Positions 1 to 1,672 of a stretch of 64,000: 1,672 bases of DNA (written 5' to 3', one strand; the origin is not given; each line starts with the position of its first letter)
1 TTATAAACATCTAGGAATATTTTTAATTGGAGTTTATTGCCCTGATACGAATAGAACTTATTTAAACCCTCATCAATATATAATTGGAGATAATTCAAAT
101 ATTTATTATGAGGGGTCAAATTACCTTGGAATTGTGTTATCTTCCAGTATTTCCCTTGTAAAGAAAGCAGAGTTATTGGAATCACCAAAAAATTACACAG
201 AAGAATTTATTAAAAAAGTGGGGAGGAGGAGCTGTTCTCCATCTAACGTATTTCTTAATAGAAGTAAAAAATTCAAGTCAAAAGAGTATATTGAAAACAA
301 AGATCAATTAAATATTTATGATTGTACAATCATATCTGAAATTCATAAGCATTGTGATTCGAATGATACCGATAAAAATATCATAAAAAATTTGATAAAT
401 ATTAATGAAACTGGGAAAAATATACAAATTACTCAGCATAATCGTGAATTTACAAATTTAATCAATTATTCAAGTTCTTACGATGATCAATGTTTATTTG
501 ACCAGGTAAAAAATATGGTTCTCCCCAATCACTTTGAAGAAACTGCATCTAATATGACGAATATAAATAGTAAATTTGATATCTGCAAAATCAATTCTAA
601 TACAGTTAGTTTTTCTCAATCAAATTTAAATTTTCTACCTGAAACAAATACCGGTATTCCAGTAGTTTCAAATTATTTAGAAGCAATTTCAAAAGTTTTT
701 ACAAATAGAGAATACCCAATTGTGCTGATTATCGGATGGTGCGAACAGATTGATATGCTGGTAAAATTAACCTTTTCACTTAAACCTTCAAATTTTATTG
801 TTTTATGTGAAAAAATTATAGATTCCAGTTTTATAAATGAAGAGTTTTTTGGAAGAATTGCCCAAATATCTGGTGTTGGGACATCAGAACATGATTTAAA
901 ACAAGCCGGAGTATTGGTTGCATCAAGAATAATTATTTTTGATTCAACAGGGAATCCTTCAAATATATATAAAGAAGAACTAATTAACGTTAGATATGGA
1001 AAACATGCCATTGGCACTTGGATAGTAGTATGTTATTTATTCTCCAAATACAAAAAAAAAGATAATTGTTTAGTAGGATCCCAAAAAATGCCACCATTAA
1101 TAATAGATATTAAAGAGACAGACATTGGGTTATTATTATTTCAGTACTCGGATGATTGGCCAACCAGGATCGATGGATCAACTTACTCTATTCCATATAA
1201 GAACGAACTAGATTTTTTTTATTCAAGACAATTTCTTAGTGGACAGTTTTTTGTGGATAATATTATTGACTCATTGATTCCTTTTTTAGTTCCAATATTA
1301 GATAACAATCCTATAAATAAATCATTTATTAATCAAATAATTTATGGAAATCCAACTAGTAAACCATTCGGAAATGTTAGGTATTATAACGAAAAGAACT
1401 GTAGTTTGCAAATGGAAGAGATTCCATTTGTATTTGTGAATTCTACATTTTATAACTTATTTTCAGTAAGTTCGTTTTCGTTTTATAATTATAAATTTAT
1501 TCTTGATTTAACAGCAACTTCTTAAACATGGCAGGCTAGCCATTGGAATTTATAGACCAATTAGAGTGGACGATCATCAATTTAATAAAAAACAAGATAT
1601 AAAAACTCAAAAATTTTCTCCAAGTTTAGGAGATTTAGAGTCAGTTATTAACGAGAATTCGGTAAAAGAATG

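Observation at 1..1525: Window opens inside a gene whose C-terminus resembles the RCK domains of a Slo/BK-type potassium channel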

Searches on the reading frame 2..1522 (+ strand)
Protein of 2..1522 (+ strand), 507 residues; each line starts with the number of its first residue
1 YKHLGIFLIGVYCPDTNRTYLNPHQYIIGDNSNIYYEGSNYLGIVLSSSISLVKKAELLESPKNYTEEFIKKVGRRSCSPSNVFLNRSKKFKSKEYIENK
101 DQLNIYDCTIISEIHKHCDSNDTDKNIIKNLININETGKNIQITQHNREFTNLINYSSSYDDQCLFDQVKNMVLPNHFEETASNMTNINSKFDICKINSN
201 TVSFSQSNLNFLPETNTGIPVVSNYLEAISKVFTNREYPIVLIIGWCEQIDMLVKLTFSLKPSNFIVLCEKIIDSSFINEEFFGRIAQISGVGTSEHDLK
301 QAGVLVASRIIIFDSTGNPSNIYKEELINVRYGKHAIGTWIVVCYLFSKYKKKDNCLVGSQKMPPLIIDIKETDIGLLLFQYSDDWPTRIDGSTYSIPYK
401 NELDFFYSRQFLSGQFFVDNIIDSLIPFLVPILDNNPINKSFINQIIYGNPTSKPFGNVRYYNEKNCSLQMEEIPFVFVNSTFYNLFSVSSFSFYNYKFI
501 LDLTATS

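Call 4: search_protein_families(library=pfam, proteins=[window:2-1522:+], max_evalue=10)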
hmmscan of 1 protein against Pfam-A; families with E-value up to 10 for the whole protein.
window:2-1522:+ (507 aa): 1 family
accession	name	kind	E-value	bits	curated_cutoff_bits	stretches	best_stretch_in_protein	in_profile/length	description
PF22614.2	Slo-like_RCK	-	0.0014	18.7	24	2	277-318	51-90/119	Calcium-activated potassium channel slowpoke-like RCK domain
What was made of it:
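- Tried and rejected: Pfam returned one sub-threshold hit (call 4).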

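Call 5: search_solved_structures(query=window:2-1522:+, max_evalue=10, show_alignments=3)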
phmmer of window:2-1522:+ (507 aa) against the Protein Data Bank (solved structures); distinct sequences matched with E-value up to 10: 1.
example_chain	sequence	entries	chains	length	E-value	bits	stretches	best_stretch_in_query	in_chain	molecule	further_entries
6zpg_A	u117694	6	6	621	1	11.2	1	33-119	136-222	KIF-binding protein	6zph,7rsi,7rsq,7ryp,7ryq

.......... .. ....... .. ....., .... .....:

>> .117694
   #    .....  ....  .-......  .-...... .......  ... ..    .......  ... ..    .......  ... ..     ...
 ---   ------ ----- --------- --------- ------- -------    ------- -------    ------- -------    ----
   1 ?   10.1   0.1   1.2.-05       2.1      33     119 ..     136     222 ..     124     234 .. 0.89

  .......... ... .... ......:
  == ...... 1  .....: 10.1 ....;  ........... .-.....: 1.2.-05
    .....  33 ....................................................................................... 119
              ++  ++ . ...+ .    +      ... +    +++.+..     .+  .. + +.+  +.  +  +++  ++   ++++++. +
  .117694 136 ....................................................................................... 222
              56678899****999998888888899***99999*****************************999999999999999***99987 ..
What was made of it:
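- Checked: (c) On its own the 507-aa read-through product gives only one sub-threshold Pfam hit (Slo-like_RCK, 18.7 bits against a cutoff of 24; call 4) and nothing in the PDB sequences (call 5).
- Tried and rejected: PDB phmmer returned only a chance hit to KIF-binding protein at E = 1 (call 5).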

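Call 6: find_homologous_proteins(query=window:2-1522:+)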
Query window:2-1522:+ (507 aa): 2 proteins with E <= 0.001 among 8000 candidates.
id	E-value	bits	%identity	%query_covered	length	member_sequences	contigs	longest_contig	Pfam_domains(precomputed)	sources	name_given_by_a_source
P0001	0.0e+0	1092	96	100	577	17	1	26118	-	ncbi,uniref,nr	ncbi:multi-pass transmembrane protein ion transporter [Cryptosporidium hominis TU502]|uniref:multi-p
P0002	9.1e-242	821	76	97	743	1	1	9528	PF03493.24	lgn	-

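Call 8: list_cluster_members(proteins=[P0001, P0002])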
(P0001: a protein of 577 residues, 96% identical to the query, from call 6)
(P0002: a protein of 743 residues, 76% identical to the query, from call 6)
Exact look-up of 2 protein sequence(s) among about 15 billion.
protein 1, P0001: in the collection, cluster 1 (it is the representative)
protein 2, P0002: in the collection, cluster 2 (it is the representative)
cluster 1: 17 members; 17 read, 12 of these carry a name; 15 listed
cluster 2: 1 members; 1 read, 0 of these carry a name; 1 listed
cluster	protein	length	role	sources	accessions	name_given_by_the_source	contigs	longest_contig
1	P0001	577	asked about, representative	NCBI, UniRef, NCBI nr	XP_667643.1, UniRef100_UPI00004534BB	multi-pass transmembrane protein ion transporter [Cryptosporidium hominis TU502] | multi-pass transmembrane protein ion transporter n=1 Tax=Cryptosporidium hominis (strain ...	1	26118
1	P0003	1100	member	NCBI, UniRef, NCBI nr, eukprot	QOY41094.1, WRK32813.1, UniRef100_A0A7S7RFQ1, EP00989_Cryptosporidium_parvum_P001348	Potassium channel domain containing protein [Cryptosporidium parvum] | Potassium channel domain-containing protein n=1 Tax=Cryptosporidium parvum TaxID=5807 ... | QOY41094.1 hypothetical protein CPATCC_002739 [Cryptosporidium parvum]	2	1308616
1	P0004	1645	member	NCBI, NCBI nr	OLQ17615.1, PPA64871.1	Ion channel family protein [Cryptosporidium hominis] | putative integral membrane protein [Cryptosporidium hominis]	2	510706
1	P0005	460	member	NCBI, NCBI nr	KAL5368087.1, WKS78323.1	snoRNA [Cryptosporidium parvum] | snoRNA [Cryptosporidium sp. 43IA8]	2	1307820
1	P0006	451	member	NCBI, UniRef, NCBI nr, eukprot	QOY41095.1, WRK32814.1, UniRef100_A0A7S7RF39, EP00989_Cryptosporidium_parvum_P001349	C2 domain containing protein [Cryptosporidium parvum] | CERLI1-like PH domain-containing protein n=2 Tax=Cryptosporidium parvum TaxID=5807 ... | QOY41095.1 hypothetical protein CPATCC_002740 [Cryptosporidium parvum]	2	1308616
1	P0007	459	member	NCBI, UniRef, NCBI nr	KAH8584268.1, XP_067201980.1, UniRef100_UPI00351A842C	putative transmembrane protein [Cryptosporidium sp. chipmunk genotype I] | putative transmembrane protein n=1 Tax=Cryptosporidium sp. chipmunk genotype I ...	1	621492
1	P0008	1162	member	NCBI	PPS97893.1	Potassium channel domain containing protein, partial [Cryptosporidium hominis]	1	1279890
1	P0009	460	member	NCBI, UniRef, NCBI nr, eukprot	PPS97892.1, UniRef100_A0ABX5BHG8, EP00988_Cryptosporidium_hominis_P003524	C2 domain containing protein [Cryptosporidium hominis] | C2 domain containing protein n=1 Tax=Cryptosporidium hominis TaxID=237895 ... | PPS97892.1 C2 domain containing protein [Cryptosporidium hominis]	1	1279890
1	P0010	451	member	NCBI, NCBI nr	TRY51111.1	C2 domain containing protein [Cryptosporidium tyzzeri]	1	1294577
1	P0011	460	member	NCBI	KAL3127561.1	snoRNA [Cryptosporidium hominis]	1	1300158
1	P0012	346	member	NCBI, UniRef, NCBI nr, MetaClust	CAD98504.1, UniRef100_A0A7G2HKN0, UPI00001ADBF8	hypothetical predicted transmembrane protein, unknown function [Cryptosporidium parvum] | CERLI1-like PH domain-containing protein n=1 Tax=Cryptosporidium parvum TaxID=5807 ... | status=active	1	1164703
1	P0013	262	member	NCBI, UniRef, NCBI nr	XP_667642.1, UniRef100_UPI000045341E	transmembrane protein [Cryptosporidium hominis TU502] | transmembrane protein n=1 Tax=Cryptosporidium hominis (strain TU502) TaxID=353151 ...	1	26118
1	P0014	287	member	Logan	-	-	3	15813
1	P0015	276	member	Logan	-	-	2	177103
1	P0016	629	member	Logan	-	-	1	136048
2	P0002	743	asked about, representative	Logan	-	-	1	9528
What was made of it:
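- The newer C. parvum and C. hominis annotations keep two separate genes (call 8).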

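Call 13: search_protein_families(library=pfam, proteins=[P0003, P0002], max_evalue=1)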
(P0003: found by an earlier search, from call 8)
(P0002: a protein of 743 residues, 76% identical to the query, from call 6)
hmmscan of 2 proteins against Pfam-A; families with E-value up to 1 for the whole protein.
P0003 (1100 aa): 5 families
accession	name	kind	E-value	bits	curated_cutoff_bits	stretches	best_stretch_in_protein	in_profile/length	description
PF07885.22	Ion_trans_2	-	9.6e-14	51.5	22.5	1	203-268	3-66/79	Ion channel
PF03493.23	BK_channel_a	-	2.7e-06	28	26.8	1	439-543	5-90/90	Calcium-activated BK potassium channel alpha subunit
PF00520.37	Ion_trans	-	6.4e-06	26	25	1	89-264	32-214/241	Ion transport protein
PF21014.2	Slowpoke_C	-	0.0092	16.5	24.2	0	1011-1045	60-95/121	Ca2+-activated K+ channel Slowpoke, TrkA_C like domain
PF22614.2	Slo-like_RCK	-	0.033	14.3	24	0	809-850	51-90/119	Calcium-activated potassium channel slowpoke-like RCK domain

P0002 (743 aa): 2 families
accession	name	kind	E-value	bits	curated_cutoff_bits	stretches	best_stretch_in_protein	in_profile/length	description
PF03493.23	BK_channel_a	-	2.8e-06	28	26.8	1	161-265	5-90/90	Calcium-activated BK potassium channel alpha subunit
PF22614.2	Slo-like_RCK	-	0.008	16.3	24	1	519-576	37-96/119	Calcium-activated potassium channel slowpoke-like RCK domain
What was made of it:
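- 2..166 (+): Last part of RCK1 (C-terminal lobe strands; tail residues 1-55 = protein residues 533-587), including '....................'. The Pfam BK_channel_a match on the full protein covers residues 439-543, so it ends inside the first 11 codons of the window (call 13).
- On Slo family (Slo1/2/3-type K+ channels with tandem RCK gating ring): Pfam Ion_trans 26 bits (cutoff 25), residues 89-264 (call 13). Pfam BK_channel_a 28 bits (cutoff 26.8), residues 439-543 (call 13).
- Closest known: BK / Slo1. Same: There is a Pfam BK_channel_a match (call 13).
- Upstream channel core: Ion_trans_2 E 1e-13, Ion_trans 26 bits (cutoff 25), BK_channel_a 28 bits (cutoff 26.8) (call 13). BK_channel_a is above threshold (call 13).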

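Call 14: search_solved_structures(query=P0003, max_evalue=0.01, show_alignments=2)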
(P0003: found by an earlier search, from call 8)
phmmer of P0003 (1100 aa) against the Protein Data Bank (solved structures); distinct sequences matched with E-value up to 0.01: 112 (the best 60 are shown).
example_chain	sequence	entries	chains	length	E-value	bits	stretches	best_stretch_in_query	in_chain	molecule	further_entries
5a6e_B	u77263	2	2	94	3.5e-08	35.1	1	193-275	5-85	PORE DOMAIN OF POTASSIUM CHANNEL SUBFAMILY T MEMBER 1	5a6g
5u70_A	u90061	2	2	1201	1.7e-07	32.8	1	114-278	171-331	Potassium channel subfamily T member 1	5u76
8hir_A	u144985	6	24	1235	4.9e-07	31.3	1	128-278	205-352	Potassium channel subfamily T member 1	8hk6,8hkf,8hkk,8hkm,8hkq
7sit_B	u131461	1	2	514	5.9e-07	31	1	98-258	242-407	Voltage gated potassium channel Kv1.2-Kv2.1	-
6uwm_A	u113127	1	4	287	1.3e-06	29.9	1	168-261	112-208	Voltage-gated potassium channel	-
1orq_C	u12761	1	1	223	1.4e-06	29.7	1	168-261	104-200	potassium channel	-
7siz_B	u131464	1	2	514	1.6e-06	29.5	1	98-257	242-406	Voltage gated potassium channel Kv1.2-Kv2.1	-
2a0l_A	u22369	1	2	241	1.7e-06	29.4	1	168-261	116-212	Voltage-gated potassium channel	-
6dz1_A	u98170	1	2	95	2.2e-06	29.1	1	204-269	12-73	Potassium channel protein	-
3ouf_A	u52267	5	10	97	2.2e-06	29.1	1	204-269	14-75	Potassium channel protein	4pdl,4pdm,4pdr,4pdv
6ufe_A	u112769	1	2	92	2.3e-06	29.1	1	204-269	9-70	Transporter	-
8ctn_A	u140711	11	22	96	2.3e-06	29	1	204-269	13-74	Potassium channel protein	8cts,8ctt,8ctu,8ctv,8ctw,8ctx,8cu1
3t4d_A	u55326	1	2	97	7.3e-06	27.4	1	204-269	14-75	Potassium channel protein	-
6ebk_B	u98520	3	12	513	7.5e-06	27.3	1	98-257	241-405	Potassium voltage-gated channel subfamily A member 2,Potassium voltage-gated channel subfa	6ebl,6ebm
2r9r_B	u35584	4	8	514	7.5e-06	27.3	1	98-257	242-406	Paddle chimera voltage gated potassium channel Kv1.2-Kv2.1 | Potassium voltage-gated channel subfamily A member 2, Potassium voltage-gated channel subf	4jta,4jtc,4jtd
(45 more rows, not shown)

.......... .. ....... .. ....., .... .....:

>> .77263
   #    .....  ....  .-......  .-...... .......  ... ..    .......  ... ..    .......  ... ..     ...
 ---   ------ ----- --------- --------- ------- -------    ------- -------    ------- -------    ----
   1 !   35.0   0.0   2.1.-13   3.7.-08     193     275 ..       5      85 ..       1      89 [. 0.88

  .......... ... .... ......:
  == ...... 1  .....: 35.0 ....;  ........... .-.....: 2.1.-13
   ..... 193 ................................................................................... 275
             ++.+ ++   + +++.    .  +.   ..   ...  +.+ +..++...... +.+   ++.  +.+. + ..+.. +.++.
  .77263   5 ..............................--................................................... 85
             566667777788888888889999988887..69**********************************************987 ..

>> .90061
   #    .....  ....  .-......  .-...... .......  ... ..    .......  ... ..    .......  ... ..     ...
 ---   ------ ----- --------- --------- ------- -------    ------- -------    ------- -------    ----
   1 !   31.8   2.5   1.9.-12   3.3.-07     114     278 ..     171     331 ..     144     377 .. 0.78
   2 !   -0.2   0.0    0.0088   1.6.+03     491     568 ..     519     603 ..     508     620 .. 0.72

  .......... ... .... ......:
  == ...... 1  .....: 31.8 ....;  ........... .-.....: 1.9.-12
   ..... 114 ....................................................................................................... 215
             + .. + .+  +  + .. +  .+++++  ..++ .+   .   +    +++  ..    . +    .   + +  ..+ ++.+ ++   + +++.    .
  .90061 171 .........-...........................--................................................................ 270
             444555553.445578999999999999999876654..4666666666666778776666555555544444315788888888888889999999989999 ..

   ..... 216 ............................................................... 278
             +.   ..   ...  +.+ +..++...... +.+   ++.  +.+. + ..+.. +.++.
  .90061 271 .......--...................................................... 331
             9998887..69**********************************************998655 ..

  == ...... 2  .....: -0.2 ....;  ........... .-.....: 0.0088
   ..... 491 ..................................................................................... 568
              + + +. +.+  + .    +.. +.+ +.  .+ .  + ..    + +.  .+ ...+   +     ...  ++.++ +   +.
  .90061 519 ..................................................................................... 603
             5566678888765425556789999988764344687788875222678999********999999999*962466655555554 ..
